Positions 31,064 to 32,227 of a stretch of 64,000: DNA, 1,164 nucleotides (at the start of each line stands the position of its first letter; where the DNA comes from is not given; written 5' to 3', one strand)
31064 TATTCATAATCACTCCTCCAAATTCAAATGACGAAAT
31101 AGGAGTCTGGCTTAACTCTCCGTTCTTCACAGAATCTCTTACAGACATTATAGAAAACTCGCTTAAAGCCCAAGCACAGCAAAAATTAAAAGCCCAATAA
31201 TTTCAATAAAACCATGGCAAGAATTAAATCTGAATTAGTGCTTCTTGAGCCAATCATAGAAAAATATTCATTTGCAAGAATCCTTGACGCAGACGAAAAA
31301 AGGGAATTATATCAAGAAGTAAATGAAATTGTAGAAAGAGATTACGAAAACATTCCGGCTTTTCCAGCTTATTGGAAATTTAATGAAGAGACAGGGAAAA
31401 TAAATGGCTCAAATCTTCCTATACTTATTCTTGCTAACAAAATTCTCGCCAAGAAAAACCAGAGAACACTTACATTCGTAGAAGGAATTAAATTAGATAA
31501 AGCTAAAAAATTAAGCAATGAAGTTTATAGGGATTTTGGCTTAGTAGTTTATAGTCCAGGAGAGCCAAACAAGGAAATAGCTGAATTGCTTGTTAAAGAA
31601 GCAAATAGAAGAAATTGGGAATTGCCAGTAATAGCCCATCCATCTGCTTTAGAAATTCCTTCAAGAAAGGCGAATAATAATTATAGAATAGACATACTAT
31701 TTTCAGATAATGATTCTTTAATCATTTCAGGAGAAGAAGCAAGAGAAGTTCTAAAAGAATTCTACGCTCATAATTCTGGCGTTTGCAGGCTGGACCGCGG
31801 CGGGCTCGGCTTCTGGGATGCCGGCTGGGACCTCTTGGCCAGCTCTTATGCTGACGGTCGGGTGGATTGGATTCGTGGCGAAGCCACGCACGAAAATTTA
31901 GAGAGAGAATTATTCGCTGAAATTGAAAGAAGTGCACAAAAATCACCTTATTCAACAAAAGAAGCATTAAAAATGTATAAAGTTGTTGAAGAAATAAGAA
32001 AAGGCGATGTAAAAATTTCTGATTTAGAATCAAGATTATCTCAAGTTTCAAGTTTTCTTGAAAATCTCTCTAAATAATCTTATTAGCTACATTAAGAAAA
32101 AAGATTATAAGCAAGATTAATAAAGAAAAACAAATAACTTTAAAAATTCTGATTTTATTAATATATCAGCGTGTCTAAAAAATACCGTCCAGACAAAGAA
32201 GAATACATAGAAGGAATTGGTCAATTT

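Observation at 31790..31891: Two recently duplicated genes differ almost only in a 102-nt GC-rich island, with the substitutions at codon positions 1 and 2: a DGR-like variable region.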

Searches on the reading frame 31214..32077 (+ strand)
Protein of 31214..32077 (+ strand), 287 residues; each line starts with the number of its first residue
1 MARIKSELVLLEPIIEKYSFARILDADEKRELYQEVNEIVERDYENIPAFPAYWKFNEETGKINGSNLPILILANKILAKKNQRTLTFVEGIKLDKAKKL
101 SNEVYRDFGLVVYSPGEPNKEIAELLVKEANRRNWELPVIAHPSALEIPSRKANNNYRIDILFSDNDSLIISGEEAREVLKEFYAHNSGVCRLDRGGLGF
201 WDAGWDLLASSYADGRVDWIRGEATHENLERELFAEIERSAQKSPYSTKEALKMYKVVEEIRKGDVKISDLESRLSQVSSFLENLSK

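Call 10: search_protein_families(library=pfam, proteins=[window:31214-32077:+], max_evalue=1)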
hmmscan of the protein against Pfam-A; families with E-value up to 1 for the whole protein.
window:31214-32077:+ (287 aa): 0 families
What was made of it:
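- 31214..32077 (+): Gene A: DGR variable (target) protein, 287 aa. C-type-lectin-fold domain (about residues 8-225) followed by a helical C-terminal tail. No Pfam hit (call 10).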

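Call 11: find_homologous_proteins(query=window:31214-32077:+, max_evalue=0.001)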
Query window:31214-32077:+ (287 aa): 10 proteins with E <= 0.001 among 1751 candidates.
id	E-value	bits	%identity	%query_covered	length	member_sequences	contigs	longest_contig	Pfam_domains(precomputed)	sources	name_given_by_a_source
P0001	6.6e-184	628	100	100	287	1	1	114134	-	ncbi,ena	-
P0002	4.4e-100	353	68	85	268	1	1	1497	-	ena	-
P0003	2.9e-93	330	69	79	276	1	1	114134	-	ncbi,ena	-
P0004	6.2e-57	211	49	83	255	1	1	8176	-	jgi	jgi:hypothetical protein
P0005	1.3e-55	207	55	69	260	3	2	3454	-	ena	-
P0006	1.0e-50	191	46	82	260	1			-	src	-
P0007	2.1e-47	180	42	87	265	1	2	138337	-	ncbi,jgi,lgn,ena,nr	ncbi:MAG: hypothetical protein KKF48_02255 [Nanoarchaeota archaeon]|nr:hypothetical protein [Nanoarc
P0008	1.2e-45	174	42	83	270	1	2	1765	-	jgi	-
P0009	2.0e-15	75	56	33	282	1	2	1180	-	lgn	-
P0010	2.1e-7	49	80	14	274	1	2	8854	-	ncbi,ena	-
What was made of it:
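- On DGR target locus (variable region of a diversity-generating retroelement): No reads are available, and each 90% cluster for genes A and B has one member (call 11).
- No population variants of either gene are on record; each 90% cluster has one member (call 11).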

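Call 14: find_encoding_contigs(protein=P0007, flank=10000, max_places=3)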
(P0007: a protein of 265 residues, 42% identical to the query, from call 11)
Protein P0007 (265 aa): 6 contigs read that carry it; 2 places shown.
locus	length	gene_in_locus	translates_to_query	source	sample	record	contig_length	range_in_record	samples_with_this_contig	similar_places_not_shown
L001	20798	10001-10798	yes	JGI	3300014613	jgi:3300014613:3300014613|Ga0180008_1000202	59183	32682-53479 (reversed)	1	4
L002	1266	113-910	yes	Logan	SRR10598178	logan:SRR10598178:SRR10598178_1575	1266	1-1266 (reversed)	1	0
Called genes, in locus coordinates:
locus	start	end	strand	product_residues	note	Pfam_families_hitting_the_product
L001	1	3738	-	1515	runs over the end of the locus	-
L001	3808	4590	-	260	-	PF00565:SNase, PF00932:LTD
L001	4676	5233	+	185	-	PF02384:N6_Mtase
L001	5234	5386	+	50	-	-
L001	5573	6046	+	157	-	PF01909:NTP_transf_2, PF18765:Polbeta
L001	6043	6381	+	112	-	PF01934:HepT-like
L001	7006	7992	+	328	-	PF13793:Pribosyltran_N, PF00156:Pribosyltran, PF14572:Pribosyl_synth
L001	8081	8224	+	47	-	-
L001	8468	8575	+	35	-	-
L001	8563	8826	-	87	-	PF05016:ParE_toxin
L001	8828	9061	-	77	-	PF10884:DUF2683 (weak)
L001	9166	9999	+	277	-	-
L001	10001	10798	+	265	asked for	-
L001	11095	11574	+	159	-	-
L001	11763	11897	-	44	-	-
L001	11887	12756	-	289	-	PF01555:N6_N4_Mtase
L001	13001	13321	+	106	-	PF04956:TrbC, PF18895:T4SS_pilin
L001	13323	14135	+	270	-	PF18895:T4SS_pilin (weak)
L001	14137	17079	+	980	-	PF26593:TraC-like, PF01935:DUF87, PF12846:AAA_10 (weak), PF19044:P-loop_TraG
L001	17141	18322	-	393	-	PF00078:RVT_1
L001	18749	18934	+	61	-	-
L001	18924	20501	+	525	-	-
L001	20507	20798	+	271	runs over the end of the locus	-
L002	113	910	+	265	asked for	-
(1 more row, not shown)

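Call 15: find_encoding_contigs(protein=P0004, flank=10000, max_places=3)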
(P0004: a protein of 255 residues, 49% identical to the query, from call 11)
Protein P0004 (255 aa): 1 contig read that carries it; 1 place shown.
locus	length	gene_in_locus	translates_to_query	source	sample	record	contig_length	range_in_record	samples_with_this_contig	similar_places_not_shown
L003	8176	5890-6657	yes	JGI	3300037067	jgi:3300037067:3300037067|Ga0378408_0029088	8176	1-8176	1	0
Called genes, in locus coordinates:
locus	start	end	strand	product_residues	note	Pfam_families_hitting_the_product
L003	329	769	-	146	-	-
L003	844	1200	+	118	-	-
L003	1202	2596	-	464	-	PF02163:Peptidase_M50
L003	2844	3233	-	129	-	PF21485:IF5A-like_N, PF08207:EFP_N, PF01287:eIF-5a (weak)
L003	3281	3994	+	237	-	PF00254:FKBP_C, PF22199:FKBP26_IF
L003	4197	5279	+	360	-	PF00091:Tubulin, PF12327:FtsZ_C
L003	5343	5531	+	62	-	PF00584:SecE (weak)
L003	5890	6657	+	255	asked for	-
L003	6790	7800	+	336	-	-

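Call 21: find_encoding_contigs(protein=P0001, flank=1000, max_places=3)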
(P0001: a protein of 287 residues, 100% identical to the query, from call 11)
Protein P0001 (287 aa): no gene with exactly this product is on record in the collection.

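Call 29: find_homologous_proteins(query=L001:17141-18319:-, max_evalue=1e-20)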
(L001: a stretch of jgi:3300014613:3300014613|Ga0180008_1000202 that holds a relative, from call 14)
Query L001:17141-18319:- (392 aa): 3544 proteins with E <= 1e-20 among 8000 candidates; the best 120 are listed.
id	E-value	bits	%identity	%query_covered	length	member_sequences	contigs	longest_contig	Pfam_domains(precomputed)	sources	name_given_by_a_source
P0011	6.5e-231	784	99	92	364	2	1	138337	PF00078.33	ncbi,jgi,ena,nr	ncbi:MAG: reverse transcriptase/maturase family protein [Nanoarchaeota archaeon]|nr:reverse transcri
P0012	1.9e-178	611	76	91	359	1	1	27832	PF00078.33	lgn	-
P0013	1.4e-177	608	73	94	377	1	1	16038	PF00078.33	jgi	-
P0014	3.9e-175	600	75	89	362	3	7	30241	PF00078.33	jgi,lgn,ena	jgi:RNA-directed DNA polymerase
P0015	1.1e-174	599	76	89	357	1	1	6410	PF00078.33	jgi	-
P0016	4.0e-174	597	75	91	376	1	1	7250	PF00078.33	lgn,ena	-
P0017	8.2e-173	593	74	91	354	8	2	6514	PF00078.33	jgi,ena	-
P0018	6.7e-171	586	75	89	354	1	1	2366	PF00078.33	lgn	-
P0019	5.0e-170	584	73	89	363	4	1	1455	PF00078.33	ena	-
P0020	7.9e-170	583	74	89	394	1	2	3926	PF00078.33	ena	-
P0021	9.0e-170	583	72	90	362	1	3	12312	PF00078.33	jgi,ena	-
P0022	9.7e-170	583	70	97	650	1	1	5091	PF00078.33,PF01555.25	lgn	-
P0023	6.3e-169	580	74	89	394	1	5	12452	PF00078.33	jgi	-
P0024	2.7e-168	578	72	91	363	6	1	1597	PF00078.33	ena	-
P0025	3.3e-168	578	71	91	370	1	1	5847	PF00078.33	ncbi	-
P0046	1.2e-143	497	64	90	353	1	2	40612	PF00078.33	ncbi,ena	-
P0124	2.8e-119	417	58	87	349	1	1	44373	PF00078.33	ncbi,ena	-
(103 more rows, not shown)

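Call 38: search_protein_representatives(alignment_id=A3)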
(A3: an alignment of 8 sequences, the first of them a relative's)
Query: 8 sequences, 263 profile positions. Proteins with E-value up to 0.001 (for the whole library): 308; up to 1e-10: 140; up to 1e-30: 67. The best 150 are listed.
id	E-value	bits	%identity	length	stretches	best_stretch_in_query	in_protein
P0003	5.1e-116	402.9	-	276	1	3-262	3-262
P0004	2.1e-113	394.3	-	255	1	1-262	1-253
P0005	5.2e-108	376.6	-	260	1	1-262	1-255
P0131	1.1e-98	346.0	-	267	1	7-261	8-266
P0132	1.1e-85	303.4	-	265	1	2-261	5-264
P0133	2.8e-84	298.8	-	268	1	3-261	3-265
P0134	1.7e-82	293.0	-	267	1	2-261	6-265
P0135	1.3e-81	290.0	-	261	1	7-258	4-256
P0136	1.5e-80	286.6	-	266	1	5-257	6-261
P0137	8.3e-78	277.6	-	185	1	1-188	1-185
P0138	7.5e-75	267.9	-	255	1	10-261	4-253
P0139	2.9e-74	266.0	-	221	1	3-226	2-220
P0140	6.0e-74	265.0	-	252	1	4-260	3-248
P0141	9.5e-72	257.7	-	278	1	21-254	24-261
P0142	1.0e-69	251.1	-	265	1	8-261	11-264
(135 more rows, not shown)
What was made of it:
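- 31214..32077 (+): Family of 308 cluster representatives (call 38).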

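Call 42: find_related_loci(query=A3, collection=metagenome_contigs, flank=10000)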
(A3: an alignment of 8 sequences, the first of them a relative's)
Query A3 (287 aa) in metagenome_contigs; peptide patterns used: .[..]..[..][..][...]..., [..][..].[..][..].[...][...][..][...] (x = any residue, [..] = any of these).
114 stretches matched a pattern; 25 encode a relative of the query (tblastn E <= 1e-3); 25 distinct loci.
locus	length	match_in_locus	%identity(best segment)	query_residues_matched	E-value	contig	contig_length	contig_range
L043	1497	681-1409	68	2-244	3e-114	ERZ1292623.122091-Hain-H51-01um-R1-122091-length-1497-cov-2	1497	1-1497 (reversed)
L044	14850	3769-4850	49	8-243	3e-66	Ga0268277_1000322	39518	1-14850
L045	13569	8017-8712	48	8-243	3e-65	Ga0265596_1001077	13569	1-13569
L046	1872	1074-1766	49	8-243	2e-64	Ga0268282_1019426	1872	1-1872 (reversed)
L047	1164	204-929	43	1-242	6e-64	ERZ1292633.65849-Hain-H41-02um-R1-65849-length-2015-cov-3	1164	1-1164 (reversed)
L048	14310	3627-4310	47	6-238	3e-59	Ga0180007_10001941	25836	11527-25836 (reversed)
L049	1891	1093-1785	47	8-243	3e-60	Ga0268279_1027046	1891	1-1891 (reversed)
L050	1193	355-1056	46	15-256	4e-62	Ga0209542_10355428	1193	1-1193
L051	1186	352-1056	41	6-243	8e-58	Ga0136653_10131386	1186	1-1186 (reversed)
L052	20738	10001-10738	42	7-256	5e-54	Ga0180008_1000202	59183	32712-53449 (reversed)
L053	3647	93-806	43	6-242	7e-53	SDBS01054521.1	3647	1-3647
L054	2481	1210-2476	43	1-252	8e-52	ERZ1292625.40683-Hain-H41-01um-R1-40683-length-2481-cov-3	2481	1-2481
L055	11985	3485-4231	41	3-256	1e-51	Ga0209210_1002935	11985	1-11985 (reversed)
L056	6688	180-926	40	3-256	1e-49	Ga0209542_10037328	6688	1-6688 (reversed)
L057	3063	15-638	43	31-243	2e-46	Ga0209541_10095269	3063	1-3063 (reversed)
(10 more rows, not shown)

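Call 50: search_solved_structures(query=A4, max_evalue=10, show_alignments=2)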
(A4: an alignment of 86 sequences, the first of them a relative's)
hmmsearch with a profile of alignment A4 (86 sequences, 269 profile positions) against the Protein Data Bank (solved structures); distinct sequences matched with E-value up to 10: 1.
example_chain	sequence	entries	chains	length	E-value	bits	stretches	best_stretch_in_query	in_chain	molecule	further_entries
8k7m_C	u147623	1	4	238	0.12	15.2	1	111-165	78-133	De novo design protein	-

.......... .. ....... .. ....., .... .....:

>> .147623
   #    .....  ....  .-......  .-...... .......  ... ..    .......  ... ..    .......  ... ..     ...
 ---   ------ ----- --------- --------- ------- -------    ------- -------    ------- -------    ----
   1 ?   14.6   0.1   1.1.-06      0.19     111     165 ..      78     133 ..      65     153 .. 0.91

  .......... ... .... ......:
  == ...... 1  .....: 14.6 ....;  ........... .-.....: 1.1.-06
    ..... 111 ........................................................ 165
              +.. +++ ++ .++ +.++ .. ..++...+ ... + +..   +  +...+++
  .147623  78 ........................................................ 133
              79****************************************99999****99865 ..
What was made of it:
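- On AvpA-like archaeal variable proteins (PDB 5IOO): An hmmsearch with the 86-sequence profile against all PDB sequences gives no hit to 5IOO at E <= 10 (call 50).
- Closest known: AvpA, Nanoarchaeota DGR variable protein. Different: A profile of 86 family members does not hit 5IOO at E <= 10 (call 50).
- Tried and rejected: PDB sequence search gave no hit to AvpA (call 50).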

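Call 63: predict_structure(alignment_id=A4)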
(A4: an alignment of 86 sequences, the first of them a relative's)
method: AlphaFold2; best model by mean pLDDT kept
length: 287 residues; sequences in the alignment: 86
mean_pLDDT: 90.2   pTM: 0.85
mean pLDDT of the five models: 90.2, 89.5, 88.8, 88.1, 87.2
residues with pLDDT >= 90: 202; 70-90: 59; 50-70: 24; < 50: 2
segments of 3 or more residues with pLDDT < 50: none
pLDDT, mean of each block of 10 residues (from residue 1): 66 80 96 98 96 94 98 98 98 96 98 98 98 98 98 95 98 98 96 97 97 98 86 78 69 74 71 74 69
secondary structure, 60 per line:
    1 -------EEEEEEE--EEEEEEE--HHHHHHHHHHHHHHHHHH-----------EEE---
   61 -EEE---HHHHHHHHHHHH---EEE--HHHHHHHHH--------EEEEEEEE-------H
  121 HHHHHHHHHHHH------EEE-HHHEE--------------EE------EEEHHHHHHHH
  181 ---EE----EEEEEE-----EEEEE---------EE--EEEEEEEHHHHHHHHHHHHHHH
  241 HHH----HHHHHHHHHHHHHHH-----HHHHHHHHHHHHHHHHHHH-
elements in order: E8-14 E17-23 H26-43 E55-57 E62-64 H68-79 E83-85 H88-96 E105-112 H120-132 E139-141 E170-172 H173-180 E190-195 E201-205 E219-225 H226-243 H248-262 H268-286

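Call 66: fold_search(model_id=the predicted structure, library=pdb)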
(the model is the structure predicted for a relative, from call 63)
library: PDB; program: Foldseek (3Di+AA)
matches with E <= 10: 385; with E <= 0.001: 0
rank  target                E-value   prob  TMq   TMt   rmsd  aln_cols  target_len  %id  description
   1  9rko_B                1.0e-01  0.28  0.24  0.42   9.2       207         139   11  Langerin in complex with Thiazolopyrimidine (released 2026-02-25)
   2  6py1                  1.2e-01  0.15  0.20  0.38  13.2       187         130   11  Crystal Structure of the Carbohydrate Recognition Domain of the Human Macrophage Galactose C-Type Lectin Bound to GalNAc (released 2020-07-29)
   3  5m62_A                1.4e-01  0.20  0.23  0.40  10.0       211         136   11  Structure of the Mus musclus Langerin carbohydrate recognition domain in complex with glucose (released 2016-12-07)
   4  4g96_A                1.4e-01  0.18  0.21  0.39  13.8       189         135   10  Crystal structure of calcium2+-free wild-type CD23 lectin domain (released 2013-06-26)
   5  9hye_B                1.6e-01  0.23  0.24  0.43   9.7       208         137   12  Structure of the Mus musclus Langerin carbohydrate recognition domain with depleted Calcium (released 2025-11-19)
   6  6w12                  1.8e-01  0.16  0.22  0.41  13.0       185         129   10  Crystal Structure of the Carbohydrate Recognition Domain of the Human Macrophage Galactose C-Type Lectin Bound to the Tu (released 2021-03-10)
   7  5ci7                  2.0e-01  0.03  0.11  0.12  18.2       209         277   10  Structure of ULK1 bound to a selective inhibitor (released 2015-08-26)
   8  6hjc                  2.5e-01  0.06  0.12  0.18  13.1       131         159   17  Crystal structure of Loei River virus GP1 glycoprotein at pH 8.0 (released 2018-10-10)
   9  7rcd_A                2.5e-01  0.03  0.14  0.14  23.9       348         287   11  Second stage reengineered variant of I-OnuI targeting human PD1 gene with activity enhancing substitutions (released 2022-06-29)
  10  4gk1_G                2.7e-01  0.23  0.24  0.46  11.1       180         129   10  Crystal structure of CD23 lectin domain mutant D270A (released 2013-06-26)
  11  8ts0_A                3.3e-01  0.13  0.20  0.37  10.1       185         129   10  Crystal Structure of human ASGR1 CRD (Carbohydrate Recognition Domain) bound to 8M24 Fab (released 2024-06-19)
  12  1i50_C                3.5e-01  0.01  0.08  0.09  18.2       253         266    9  RNA POLYMERASE II CRYSTAL FORM II AT 2.8 A RESOLUTION (released 2001-04-23)
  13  3i4m_C                3.5e-01  0.01  0.08  0.09  18.3       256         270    8  8-oxoguanine containing RNA polymerase II elongation complex D (released 2009-09-08)
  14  5jq1_B                3.8e-01  0.13  0.21  0.40  10.2       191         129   10  Efficient targeting of the asialoglycoprotein receptor by polyvalent display of a compact galactosamine mimic (released 2017-06-14)
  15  3cqz_C                4.0e-01  0.01  0.08  0.09  17.8       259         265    7  Crystal structure of 10 subunit RNA polymerase II in complex with the inhibitor alpha-amanitin (released 2008-07-22)
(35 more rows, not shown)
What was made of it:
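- On DGR target locus (variable region of a diversity-generating retroelement): The best Foldseek hits are also CTLDs, though weak (call 66).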

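Call 75: search_protein_families(library=pfam, proteins=[L001:17141-18319:-, L044:4922-5917:+], max_evalue=0.001)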
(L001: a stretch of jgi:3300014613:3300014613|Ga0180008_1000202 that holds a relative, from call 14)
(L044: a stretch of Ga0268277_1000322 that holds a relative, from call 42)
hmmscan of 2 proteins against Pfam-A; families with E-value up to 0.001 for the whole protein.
L001:17141-18319:- (392 aa): 1 family
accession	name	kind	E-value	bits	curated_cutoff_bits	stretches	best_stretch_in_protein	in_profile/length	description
PF00078.32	RVT_1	-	8.3e-23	81.6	29.6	1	70-282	8-205/205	Reverse transcriptase (RNA-dependent DNA polymerase)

L044:4922-5917:+ (332 aa): 1 family
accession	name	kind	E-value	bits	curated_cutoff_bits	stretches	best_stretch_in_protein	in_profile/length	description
PF00078.32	RVT_1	-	1.6e-20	74.1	29.6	1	70-272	8-204/205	Reverse transcriptase (RNA-dependent DNA polymerase)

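Call 89: find_encoding_contigs(protein=P0046, flank=6000, max_places=3)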
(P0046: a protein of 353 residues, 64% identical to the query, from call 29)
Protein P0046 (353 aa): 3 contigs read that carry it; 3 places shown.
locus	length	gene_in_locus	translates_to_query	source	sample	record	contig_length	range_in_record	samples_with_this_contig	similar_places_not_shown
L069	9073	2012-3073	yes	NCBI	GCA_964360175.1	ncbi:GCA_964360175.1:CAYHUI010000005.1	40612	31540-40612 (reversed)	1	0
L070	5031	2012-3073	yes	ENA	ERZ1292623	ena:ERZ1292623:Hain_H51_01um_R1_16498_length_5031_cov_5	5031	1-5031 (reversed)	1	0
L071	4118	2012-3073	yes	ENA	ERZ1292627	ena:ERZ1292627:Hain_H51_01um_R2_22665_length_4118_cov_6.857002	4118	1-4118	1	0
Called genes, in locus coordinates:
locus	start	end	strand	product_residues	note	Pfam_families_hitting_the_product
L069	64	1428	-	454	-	PF17863:AAA_lid_2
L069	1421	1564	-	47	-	PF01402:RHH_1 (weak)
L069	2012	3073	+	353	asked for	PF00078:RVT_1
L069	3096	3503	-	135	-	-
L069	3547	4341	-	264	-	-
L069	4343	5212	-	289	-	PF00482:T2SSF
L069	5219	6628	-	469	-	PF00482:T2SSF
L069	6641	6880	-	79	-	-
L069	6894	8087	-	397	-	PF00437:T2SSE, PF27713:UCP018868 (weak), PF23989:PilB3_C (weak)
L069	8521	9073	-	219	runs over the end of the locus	PF07790:Pilin_N (weak)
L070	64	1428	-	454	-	PF17863:AAA_lid_2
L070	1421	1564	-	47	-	PF01402:RHH_1 (weak)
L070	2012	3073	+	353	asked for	PF00078:RVT_1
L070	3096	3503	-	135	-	-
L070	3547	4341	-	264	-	-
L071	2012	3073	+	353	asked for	PF00078:RVT_1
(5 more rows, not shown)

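Call 90: find_encoding_contigs(protein=P0124, flank=6000, max_places=3)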
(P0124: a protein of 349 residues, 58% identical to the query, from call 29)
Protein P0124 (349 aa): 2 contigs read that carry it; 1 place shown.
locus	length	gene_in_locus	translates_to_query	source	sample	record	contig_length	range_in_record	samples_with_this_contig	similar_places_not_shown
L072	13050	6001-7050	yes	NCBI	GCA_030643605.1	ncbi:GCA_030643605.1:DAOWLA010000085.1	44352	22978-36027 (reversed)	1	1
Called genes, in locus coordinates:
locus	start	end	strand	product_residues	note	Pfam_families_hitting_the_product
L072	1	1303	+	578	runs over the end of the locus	PF12846:AAA_10 (weak)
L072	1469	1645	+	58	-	-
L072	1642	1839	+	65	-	-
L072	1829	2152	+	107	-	-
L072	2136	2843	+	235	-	-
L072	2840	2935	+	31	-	-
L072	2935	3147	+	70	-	-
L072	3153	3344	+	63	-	-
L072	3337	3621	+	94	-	-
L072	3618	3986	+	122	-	-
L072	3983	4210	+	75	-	-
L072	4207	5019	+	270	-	PF01145:Band_7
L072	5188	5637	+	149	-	-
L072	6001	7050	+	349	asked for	PF00078:RVT_1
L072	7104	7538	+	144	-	-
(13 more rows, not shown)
